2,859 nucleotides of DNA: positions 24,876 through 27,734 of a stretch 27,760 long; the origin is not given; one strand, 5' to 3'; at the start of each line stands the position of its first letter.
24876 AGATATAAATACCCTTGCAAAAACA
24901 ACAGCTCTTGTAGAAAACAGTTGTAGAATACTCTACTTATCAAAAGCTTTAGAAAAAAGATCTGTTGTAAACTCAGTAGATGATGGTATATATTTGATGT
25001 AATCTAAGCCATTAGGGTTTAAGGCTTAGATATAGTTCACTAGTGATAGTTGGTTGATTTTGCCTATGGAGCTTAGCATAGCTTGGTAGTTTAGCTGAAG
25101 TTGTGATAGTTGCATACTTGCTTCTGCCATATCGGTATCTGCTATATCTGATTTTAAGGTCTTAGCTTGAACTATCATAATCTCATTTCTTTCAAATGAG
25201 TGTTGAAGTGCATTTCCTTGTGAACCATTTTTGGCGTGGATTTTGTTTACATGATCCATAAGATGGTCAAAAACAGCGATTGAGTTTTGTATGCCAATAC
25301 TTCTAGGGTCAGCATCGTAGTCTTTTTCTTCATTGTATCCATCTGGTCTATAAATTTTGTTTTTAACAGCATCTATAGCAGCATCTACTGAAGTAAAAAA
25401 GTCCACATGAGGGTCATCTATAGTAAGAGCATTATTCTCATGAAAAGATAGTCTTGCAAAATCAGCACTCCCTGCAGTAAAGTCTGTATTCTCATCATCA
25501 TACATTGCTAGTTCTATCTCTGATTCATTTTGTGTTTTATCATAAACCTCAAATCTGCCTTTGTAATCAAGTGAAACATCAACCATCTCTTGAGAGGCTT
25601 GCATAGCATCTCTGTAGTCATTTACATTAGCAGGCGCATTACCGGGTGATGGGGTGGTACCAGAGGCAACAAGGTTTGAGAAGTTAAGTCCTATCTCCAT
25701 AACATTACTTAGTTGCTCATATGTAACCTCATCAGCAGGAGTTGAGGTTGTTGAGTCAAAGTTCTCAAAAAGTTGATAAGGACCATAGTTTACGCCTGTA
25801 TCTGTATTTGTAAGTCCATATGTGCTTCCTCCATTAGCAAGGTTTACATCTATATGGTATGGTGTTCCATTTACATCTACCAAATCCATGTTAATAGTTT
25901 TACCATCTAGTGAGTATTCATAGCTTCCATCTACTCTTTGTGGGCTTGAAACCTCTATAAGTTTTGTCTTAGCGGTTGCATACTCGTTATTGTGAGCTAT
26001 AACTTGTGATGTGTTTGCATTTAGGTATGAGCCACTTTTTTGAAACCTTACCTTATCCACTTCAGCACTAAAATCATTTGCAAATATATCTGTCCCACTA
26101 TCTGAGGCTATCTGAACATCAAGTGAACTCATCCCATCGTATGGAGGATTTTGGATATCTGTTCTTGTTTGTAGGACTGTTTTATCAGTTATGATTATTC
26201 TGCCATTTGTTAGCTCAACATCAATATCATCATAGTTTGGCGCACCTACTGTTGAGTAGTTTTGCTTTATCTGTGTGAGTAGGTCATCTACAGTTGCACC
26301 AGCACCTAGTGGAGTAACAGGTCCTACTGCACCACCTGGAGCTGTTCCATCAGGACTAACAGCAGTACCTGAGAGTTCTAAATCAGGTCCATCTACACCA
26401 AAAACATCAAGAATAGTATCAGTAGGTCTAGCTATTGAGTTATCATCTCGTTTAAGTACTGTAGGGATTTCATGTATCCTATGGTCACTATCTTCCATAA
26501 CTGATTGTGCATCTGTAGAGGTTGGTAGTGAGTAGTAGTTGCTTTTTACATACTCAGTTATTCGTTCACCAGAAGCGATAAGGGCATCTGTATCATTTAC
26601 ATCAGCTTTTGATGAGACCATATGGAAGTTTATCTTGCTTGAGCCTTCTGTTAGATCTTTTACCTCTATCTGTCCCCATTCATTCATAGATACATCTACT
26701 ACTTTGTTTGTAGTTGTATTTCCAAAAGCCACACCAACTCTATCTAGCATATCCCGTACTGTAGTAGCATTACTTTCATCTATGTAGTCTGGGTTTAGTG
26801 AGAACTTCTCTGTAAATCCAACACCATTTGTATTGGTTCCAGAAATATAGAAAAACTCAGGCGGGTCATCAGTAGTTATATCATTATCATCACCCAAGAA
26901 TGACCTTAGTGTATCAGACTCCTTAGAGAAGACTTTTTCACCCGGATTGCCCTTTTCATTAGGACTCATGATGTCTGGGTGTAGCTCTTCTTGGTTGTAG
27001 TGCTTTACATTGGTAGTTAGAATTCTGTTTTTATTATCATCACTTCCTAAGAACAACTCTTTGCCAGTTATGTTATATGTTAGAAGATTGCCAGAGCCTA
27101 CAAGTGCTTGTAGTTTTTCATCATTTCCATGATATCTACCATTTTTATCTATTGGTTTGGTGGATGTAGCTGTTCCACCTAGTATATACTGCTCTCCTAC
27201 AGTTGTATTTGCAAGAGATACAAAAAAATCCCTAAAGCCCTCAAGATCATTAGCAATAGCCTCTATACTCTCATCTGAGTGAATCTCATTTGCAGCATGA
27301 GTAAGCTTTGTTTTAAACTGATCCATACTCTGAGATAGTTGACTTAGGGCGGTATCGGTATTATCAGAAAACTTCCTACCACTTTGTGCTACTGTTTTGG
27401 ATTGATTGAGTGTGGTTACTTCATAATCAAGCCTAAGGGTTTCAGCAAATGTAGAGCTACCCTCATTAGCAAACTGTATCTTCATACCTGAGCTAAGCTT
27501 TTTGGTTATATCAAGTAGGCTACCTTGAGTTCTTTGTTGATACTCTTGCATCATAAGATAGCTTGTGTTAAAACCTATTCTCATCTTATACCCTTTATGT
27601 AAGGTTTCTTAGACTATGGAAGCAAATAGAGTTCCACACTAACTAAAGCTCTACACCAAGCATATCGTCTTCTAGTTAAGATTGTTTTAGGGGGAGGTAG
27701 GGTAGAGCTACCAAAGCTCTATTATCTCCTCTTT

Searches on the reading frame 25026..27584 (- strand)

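Call 67: search_protein_families(library=pfam, proteins=[window:25026-27584:-], max_evalue=0.01)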
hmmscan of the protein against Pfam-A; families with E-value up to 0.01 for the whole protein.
window:25026-27584:- (852 aa): 2 families
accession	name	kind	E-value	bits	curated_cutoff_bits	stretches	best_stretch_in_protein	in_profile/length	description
PF00669.25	Flagellin_N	-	5.6e-14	52.8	26.6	1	6-139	4-138/139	Bacterial flagellin N-terminal helical region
PF00700.27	Flagellin_C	-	6.2e-06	26.9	23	1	771-852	3-86/86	Bacterial flagellin C-terminal helical region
